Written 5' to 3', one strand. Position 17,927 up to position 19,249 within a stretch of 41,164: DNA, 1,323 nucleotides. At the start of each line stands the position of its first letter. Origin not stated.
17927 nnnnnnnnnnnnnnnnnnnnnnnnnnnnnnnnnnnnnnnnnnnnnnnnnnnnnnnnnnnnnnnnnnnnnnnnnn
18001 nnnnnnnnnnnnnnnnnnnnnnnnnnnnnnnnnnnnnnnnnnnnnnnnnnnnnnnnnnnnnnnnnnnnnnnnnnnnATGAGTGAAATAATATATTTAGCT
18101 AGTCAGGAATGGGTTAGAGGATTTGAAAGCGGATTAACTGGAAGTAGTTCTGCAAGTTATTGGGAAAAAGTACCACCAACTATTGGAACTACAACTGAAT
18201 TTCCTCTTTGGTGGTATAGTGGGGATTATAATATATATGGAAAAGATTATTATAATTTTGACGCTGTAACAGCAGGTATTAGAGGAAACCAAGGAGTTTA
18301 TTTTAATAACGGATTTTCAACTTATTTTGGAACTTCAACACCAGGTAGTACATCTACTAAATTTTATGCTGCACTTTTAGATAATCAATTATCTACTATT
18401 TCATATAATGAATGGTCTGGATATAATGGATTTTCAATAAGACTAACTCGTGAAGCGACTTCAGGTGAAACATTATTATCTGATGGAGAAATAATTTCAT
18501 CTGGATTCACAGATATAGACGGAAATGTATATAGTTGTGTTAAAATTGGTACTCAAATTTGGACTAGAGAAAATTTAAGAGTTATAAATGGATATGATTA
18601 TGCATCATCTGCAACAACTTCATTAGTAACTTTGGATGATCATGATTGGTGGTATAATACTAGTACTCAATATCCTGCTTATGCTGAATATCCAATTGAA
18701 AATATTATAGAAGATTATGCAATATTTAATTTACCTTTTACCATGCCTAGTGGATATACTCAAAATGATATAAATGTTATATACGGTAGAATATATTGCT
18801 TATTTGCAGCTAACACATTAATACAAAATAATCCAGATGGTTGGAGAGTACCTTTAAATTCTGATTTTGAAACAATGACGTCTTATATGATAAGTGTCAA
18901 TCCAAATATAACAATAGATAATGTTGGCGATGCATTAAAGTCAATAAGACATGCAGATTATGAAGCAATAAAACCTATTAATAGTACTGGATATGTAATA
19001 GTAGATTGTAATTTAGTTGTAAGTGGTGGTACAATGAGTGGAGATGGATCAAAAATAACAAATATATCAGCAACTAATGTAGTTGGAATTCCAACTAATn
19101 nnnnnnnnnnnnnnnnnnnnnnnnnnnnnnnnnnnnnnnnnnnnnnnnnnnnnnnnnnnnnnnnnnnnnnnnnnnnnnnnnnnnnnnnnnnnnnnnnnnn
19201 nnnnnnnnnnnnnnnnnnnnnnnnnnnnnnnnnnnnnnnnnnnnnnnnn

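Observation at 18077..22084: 1335-aa protein combining a FISUMP-like domain with three ~300-aa tandem repeats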

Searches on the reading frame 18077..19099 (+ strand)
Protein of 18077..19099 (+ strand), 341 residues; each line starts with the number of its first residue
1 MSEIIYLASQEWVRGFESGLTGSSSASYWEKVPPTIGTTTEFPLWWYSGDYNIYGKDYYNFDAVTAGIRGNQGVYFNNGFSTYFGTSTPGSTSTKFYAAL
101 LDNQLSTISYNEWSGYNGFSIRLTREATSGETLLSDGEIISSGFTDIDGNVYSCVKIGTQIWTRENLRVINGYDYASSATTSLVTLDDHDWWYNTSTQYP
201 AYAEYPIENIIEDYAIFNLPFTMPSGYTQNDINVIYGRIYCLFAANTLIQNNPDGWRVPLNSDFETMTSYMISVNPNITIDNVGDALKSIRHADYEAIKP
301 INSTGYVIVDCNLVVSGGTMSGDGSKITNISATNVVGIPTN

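Call 19: search_solved_structures(query=window:18077-19099:+, max_evalue=1, show_alignments=3)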
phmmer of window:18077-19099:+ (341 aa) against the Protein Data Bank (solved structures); distinct sequences matched with E-value up to 1: 1.
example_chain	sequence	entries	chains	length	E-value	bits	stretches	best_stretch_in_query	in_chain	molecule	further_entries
6g7o_A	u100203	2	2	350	0.38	13.4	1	26-47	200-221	Alkaline ceramidase 3,Soluble cytochrome b562 | Alkaline ceramidase 3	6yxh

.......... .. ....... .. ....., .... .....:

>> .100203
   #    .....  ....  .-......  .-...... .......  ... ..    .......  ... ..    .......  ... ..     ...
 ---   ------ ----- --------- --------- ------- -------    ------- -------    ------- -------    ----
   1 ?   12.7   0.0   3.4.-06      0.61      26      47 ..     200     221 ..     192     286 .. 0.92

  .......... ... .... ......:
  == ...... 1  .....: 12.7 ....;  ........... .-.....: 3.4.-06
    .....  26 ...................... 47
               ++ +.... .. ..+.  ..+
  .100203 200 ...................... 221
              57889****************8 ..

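Call 24: find_homologous_proteins(query=window:18077-19099:+, max_evalue=0.001)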
Query window:18077-19099:+ (341 aa): 104 proteins with E <= 0.001 among 2342 candidates.
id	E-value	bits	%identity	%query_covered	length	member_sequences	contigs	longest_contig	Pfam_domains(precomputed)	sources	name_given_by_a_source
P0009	2.0e-138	480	99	63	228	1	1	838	-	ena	-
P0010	1.0e-10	60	29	48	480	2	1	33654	PF09603.16,PF26707.1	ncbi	-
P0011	1.6e-10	59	30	45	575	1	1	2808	PF09603.16,PF07603.18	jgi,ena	jgi:uncharacterized protein (TIGR02145 family)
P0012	1.9e-8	52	29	48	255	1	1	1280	PF09603.16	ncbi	-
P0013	2.8e-8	52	30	49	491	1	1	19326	PF09603.16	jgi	-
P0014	5.4e-8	51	33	46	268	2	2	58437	PF09603.16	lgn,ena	-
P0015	1.8e-7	49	29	37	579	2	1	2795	PF09603.16,PF18962.8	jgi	-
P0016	1.0e-6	47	32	38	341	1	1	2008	PF09603.16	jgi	jgi:uncharacterized protein (TIGR02145 family)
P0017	1.2e-6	46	48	14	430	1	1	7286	PF09603.16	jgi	jgi:uncharacterized protein (TIGR02145 family)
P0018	1.4e-6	46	31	37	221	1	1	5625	PF09603.16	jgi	jgi:uncharacterized protein (TIGR02145 family)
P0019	1.7e-6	46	32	38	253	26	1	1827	PF09603.16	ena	-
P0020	1.7e-6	46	31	39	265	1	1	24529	PF09603.16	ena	-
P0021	1.8e-6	46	33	43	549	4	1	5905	PF09603.16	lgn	-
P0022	2.1e-6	46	35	43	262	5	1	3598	PF09603.16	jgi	jgi:uncharacterized protein (TIGR02145 family)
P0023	2.9e-6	45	35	38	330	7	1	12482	PF09603.16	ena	-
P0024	3.3e-6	45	34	49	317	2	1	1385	PF09603.16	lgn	-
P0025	3.5e-6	45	33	38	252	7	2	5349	PF09603.16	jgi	jgi:uncharacterized protein (TIGR02145 family)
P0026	4.5e-6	44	32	39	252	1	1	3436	PF09603.16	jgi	jgi:uncharacterized protein (TIGR02145 family)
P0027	5.9e-6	44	27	48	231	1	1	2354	PF09603.16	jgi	jgi:uncharacterized protein (TIGR02145 family)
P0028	6.6e-6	44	32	42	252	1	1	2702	PF09603.16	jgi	jgi:uncharacterized protein (TIGR02145 family)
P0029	7.3e-6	44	28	49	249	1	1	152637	PF09603.16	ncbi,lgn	-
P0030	7.3e-6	44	27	57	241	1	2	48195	PF09603.16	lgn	-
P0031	8.7e-6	44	34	41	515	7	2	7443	PF09603.16,PF18338.8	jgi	jgi:uncharacterized protein (TIGR02145 family)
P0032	9.2e-6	43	31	40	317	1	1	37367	PF09603.16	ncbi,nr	ncbi:MAG: fibrobacter succinogenes major paralogous domain-containing protein [Nitrospinae bacterium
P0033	1.1e-5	43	35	38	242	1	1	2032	PF09603.16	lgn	-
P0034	1.2e-5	43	36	40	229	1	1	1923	PF09603.16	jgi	jgi:uncharacterized protein (TIGR02145 family)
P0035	1.4e-5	43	29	38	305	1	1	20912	PF09603.16,PF18962.8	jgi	jgi:uncharacterized protein (TIGR02145 family)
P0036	1.8e-5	42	33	52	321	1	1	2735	PF09603.16,PF13149.13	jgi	-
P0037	1.9e-5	42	30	38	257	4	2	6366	PF09603.16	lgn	-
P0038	1.9e-5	42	31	38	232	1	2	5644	PF09603.16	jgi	jgi:uncharacterized protein (TIGR02145 family)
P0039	2.1e-5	42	28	51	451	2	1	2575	PF09603.16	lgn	-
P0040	2.4e-5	42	29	55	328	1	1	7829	PF09603.16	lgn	-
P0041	2.5e-5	42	33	39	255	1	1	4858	PF09603.16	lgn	-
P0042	2.5e-5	42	28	40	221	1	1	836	PF09603.16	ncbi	-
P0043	2.7e-5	42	33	37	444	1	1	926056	PF09603.16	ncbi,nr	ncbi:MAG: fibrobacter succinogenes major paralogous domain-containing protein [Sphingobacteriales ba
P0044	3.6e-5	41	32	37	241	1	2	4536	PF09603.16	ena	-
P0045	3.7e-5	41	28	37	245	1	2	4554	PF09603.16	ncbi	-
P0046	3.9e-5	41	31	37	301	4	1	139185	PF09603.16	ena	-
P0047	4.1e-5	41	28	59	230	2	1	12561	PF09603.16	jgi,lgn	jgi:uncharacterized protein (TIGR02145 family)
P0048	4.4e-5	41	32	43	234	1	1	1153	PF09603.16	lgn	-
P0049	4.9e-5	41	28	52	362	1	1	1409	PF09603.16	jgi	jgi:uncharacterized protein (TIGR02145 family)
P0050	5.2e-5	41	29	43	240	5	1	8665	PF09603.16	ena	-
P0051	6.0e-5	41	31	39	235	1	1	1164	PF09603.16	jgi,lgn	jgi:uncharacterized protein (TIGR02145 family)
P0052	6.1e-5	41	31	51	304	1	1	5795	PF09603.16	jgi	jgi:uncharacterized protein (TIGR02145 family)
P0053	6.3e-5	41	33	38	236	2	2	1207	PF09603.16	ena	-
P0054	6.5e-5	41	36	37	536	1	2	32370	PF09603.16,PF00041.28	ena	-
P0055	6.7e-5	41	32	37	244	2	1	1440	PF09603.16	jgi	jgi:uncharacterized protein (TIGR02145 family)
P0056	7.1e-5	41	32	38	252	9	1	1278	PF09603.16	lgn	-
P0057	7.5e-5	40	29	39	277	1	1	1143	PF09603.16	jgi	-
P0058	7.9e-5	40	29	40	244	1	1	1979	PF09603.16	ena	-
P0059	8.5e-5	40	36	37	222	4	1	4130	PF09603.16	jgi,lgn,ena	-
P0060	8.6e-5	40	31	37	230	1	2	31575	PF09603.16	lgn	-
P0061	9.1e-5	40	32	38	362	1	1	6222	PF09603.16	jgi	jgi:uncharacterized protein (TIGR02145 family)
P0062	9.9e-5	40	33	43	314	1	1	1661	PF09603.16,PF26707.1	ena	-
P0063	1.3e-4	40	27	40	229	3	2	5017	PF09603.16,PF26707.1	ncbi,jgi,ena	-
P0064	1.5e-4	39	30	53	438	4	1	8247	PF09603.16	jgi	-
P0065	1.5e-4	39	32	36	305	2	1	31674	PF09603.16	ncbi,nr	ncbi:MAG: fibrobacter succinogenes major paralogous domain-containing protein [Bacteroidetes bacteri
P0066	1.5e-4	39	33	37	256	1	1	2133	PF09603.16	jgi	jgi:uncharacterized protein (TIGR02145 family)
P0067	1.6e-4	39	31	37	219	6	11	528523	PF09603.16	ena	-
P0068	1.7e-4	39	30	37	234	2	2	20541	PF09603.16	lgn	-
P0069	1.8e-4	39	31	37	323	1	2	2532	PF09603.16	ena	-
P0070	1.8e-4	39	32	38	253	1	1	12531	PF09603.16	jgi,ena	-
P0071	1.9e-4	39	28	44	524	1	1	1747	PF09603.16,PF16974.12,PF00041.28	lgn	-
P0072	1.9e-4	39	30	39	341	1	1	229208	PF09603.16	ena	-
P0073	2.1e-4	39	31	55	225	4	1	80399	PF09603.16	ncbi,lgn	-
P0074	2.2e-4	39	29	48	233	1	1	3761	PF09603.16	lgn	-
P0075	2.3e-4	39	29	40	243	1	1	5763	PF09603.16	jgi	jgi:uncharacterized protein (TIGR02145 family)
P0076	2.3e-4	39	29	38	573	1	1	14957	PF09603.16,PF26707.1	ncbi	-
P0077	2.3e-4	39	28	55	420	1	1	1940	PF09603.16,PF16656.12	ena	-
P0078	2.4e-4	39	29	47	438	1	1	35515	PF09603.16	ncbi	-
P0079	2.5e-4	39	34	39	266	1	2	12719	PF09603.16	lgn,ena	-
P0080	2.7e-4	39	28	53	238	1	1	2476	PF09603.16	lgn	-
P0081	2.7e-4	39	33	37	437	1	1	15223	PF09603.16,PF16974.12,PF00041.28,PF16656.12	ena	-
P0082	3.2e-4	38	35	37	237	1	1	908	PF09603.16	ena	-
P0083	3.2e-4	38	29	43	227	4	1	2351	PF09603.16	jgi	jgi:uncharacterized protein (TIGR02145 family)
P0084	3.4e-4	38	26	56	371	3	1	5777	PF09603.16,PF18962.8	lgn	-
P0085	3.7e-4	38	29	39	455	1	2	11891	PF09603.16,PF26707.1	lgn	-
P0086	4.0e-4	38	30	38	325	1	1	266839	PF09603.16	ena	-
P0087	4.0e-4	38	32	38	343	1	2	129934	PF09603.16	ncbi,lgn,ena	ncbi:MAG: fibrobacter succinogenes major paralogous domain-containing protein [Bacteroidota bacteriu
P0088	4.1e-4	38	30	37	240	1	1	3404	PF09603.16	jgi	jgi:uncharacterized protein (TIGR02145 family)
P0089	4.1e-4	38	32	37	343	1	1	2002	PF09603.16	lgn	-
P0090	4.5e-4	38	34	37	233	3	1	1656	PF09603.16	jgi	jgi:uncharacterized protein (TIGR02145 family)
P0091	4.7e-4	38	28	41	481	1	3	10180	PF09603.16,PF18338.8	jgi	jgi:uncharacterized protein (TIGR02145 family)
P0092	5.1e-4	38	32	37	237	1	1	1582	PF09603.16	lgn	-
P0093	5.1e-4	38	29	48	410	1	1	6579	PF09603.16,PF18998.7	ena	-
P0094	5.3e-4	38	31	38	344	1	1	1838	PF09603.16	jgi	jgi:uncharacterized protein (TIGR02145 family)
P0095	5.7e-4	38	30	38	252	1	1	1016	PF09603.16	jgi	jgi:uncharacterized protein (TIGR02145 family)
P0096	5.7e-4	38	32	37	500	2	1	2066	PF09603.16,PF13149.13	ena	-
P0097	6.0e-4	37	29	38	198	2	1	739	PF09603.16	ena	-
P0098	6.4e-4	37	32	41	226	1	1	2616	PF09603.16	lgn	-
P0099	6.4e-4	37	29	38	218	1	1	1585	PF09603.16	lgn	-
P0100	6.5e-4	37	31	42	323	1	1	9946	PF09603.16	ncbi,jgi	jgi:uncharacterized protein (TIGR02145 family)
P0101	6.7e-4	37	28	37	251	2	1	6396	PF09603.16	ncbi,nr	ncbi:MAG: fibrobacter succinogenes major paralogous domain-containing protein [Flavobacteriales bact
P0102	6.7e-4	37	29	37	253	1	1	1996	PF09603.16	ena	-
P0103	7.0e-4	37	30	43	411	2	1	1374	PF09603.16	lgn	-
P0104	7.6e-4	37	31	38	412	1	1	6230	PF09603.16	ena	-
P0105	7.6e-4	37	30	50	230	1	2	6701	PF09603.16,PF26707.1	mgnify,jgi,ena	mgnify:CR=1 FL=1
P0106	7.6e-4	37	29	37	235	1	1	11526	PF09603.16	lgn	-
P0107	7.8e-4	37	28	52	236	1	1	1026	PF09603.16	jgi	jgi:uncharacterized protein (TIGR02145 family)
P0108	8.8e-4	37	28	38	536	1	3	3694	PF09603.16,PF16974.12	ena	-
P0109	9.0e-4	37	28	37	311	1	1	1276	PF09603.16,PF18962.8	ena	-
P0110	9.5e-4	37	31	37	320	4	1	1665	PF09603.16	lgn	-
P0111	9.7e-4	37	29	45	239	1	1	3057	PF09603.16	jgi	jgi:uncharacterized protein (TIGR02145 family)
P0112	9.9e-4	37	31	42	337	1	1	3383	PF09603.16,PF13149.13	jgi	jgi:uncharacterized protein (TIGR02145 family)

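Call 30: predict_structure(alignment_id=A1)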
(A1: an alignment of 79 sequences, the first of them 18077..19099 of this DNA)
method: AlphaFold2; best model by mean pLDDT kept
length: 341 residues; sequences in the alignment: 79
mean_pLDDT: 58.1   pTM: 0.55
mean pLDDT of the five models: 58.1, 57.6, 56.7, 54.6, 53.6
residues with pLDDT >= 90: 6; 70-90: 115; 50-70: 79; < 50: 141
segments of 3 or more residues with pLDDT < 50: 1-107, 109-120, 122-135, 336-341
pLDDT, mean of each block of 10 residues (from residue 1): 34 36 38 33 34 31 32 34 38 36 42 42 41 55 84 89 87 71 75 69 77 52 74 85 76 77 89 88 76 54 66 60 56 47 33
secondary structure, 60 per line:
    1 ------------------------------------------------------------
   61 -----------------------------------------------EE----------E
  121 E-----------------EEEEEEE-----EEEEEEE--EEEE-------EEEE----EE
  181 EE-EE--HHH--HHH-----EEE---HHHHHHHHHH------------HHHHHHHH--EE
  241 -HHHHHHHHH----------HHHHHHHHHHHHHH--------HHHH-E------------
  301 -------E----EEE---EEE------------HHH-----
elements in order: E139-145 E151-157 E160-163 E171-174 E179-182 E201-203 H207-216 H229-236 H242-250 H261-274 H283-286 E313-315 E319-321

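Call 34: fold_search(model_id=the predicted structure, library=pdb)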
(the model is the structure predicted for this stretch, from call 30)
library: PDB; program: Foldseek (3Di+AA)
matches with E <= 10: 12; with E <= 0.001: 0
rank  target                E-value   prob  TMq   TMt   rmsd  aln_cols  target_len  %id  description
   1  5yde                  2.0e+00  0.03  0.07  0.16  14.2        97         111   13  Crystal structure of a disease-related gene, hCDC73(1-111) (released 2017-12-20)
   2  3gxe_B                4.8e+00  0.04  0.08  0.21   6.4        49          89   12  Complex of a Low Affinity Collagen Site with the Fibronectin 8-9FnI Domain Pair (released 2010-04-07)
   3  4iuq_A                5.4e+00  0.01  0.05  0.08  12.3        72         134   11  crystal structure of SHH1 SAWADEE domain (released 2013-05-01)
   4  5ydf_A                5.7e+00  0.01  0.07  0.19  13.9        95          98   13  Crystal structure of a disease-related gene, hCDC73(1-100) (released 2017-12-20)
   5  3vth_A                6.1e+00  0.01  0.09  0.05  16.6       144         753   12  Crystal structure of full-length HypF in the phosphate- and nucleotide-bound form (released 2012-07-04)
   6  2lc4_MODEL_1_A        6.9e+00  0.02  0.08  0.22  17.3        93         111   13  Solution Structure of PilP from Pseudomonas aeruginosa (released 2011-12-21)
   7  4nzd_A                6.9e+00  0.00  0.05  0.07  21.2        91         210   12  Interleukin 21 receptor (released 2014-12-17)
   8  6dau_E                7.3e+00  0.01  0.07  0.13  15.3       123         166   13  Crystal structure of E33Q and E41Q mutant forms of the spermidine/spermine N-acetyltransferase SpeG from Vibrio choler (released 2018-07-04)
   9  2j5z_B                8.3e+00  0.01  0.06  0.09   9.1        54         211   18  H-ficolin complexed to galactose (released 2007-01-23)
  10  4iur_B                8.8e+00  0.00  0.05  0.08  12.3        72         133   11  crystal structure of SHH1 SAWADEE domain in complex with H3K9me3 peptide (released 2013-05-01)
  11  1ab2_MODEL_1_A        9.4e+00  0.02  0.08  0.23  10.8        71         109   15  THREE-DIMENSIONAL SOLUTION STRUCTURE OF THE SRC HOMOLOGY 2 DOMAIN OF C-ABL (released 1994-01-31)
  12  4j25_D                9.4e+00  0.01  0.07  0.12  14.7        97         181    8  Crystal structure of a Pseudomonas putida prolyl-4-hydroxylase (P4H) (released 2014-02-05)

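Call 67: find_related_loci(query=window:18077-19099:+, collection=viral_contigs, flank=10000)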
Query window:18077-19099:+ (341 aa) in viral_contigs; peptide patterns used: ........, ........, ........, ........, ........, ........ (x = any residue, [..] = any of these).
20 stretches matched a pattern; 15 encode a relative of the query (tblastn E <= 1e-3); 15 distinct loci.
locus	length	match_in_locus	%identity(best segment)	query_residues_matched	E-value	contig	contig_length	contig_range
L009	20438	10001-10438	38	20-168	5e-17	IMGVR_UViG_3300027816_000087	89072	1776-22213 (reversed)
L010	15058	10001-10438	38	20-168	5e-17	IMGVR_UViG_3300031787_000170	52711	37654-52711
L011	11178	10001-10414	39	31-168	2e-16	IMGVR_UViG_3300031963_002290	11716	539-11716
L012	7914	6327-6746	38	20-168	3e-16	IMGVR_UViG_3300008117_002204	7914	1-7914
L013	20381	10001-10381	39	43-168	6e-15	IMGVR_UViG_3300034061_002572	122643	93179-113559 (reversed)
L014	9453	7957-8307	36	55-168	2e-12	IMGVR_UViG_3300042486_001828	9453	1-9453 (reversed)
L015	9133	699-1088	36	38-168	1e-10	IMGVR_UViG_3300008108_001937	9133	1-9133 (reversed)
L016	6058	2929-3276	40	55-168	2e-10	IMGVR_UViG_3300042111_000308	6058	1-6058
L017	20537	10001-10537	31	38-214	8e-10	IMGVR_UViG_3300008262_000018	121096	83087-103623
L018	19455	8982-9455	31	15-167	8e-10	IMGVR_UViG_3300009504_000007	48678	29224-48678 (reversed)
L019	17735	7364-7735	35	39-167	9e-13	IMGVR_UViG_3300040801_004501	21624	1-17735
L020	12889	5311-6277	30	149-271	7e-8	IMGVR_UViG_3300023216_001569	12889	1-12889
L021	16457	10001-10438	38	20-168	5e-17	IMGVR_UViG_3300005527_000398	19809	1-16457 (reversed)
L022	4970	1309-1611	30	145-274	3e-7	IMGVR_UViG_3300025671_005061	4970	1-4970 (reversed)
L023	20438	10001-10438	38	20-168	5e-17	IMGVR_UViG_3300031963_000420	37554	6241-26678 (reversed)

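Call 71: search_protein_families(library=pfam, proteins=[L009:9563-11140:+, L009:11972-13291:+, L009:11137-11970:+, L009:9017-9544:+], max_evalue=0.001)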
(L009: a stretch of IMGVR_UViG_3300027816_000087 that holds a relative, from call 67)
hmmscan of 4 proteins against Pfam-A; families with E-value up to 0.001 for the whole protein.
L009:9563-11140:+ (525 aa): 2 families
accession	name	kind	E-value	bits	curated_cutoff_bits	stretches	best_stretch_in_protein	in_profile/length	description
PF09603.15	Fib_succ_major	-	9.2e-26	91.7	33.9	2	96-245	43-187/187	Fibrobacter succinogenes major domain (Fib_succ_major)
PF07603.17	Lcl_C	-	0.00026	21.7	34.9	0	107-245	22-117/117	Lcl C-terminal domain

L009:11972-13291:+ (439 aa): 0 families

L009:11137-11970:+ (277 aa): 1 family
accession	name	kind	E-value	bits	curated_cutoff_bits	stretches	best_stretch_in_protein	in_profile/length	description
PF20508.3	DUF6734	-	8.3e-38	130.9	27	1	5-268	3-274/286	Family of unknown function (DUF6734)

L009:9017-9544:+ (175 aa): 1 family
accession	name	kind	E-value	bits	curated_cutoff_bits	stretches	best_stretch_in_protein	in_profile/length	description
PF05257.22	CHAP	-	0.00069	20.5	26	0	56-129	4-81/81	CHAP domain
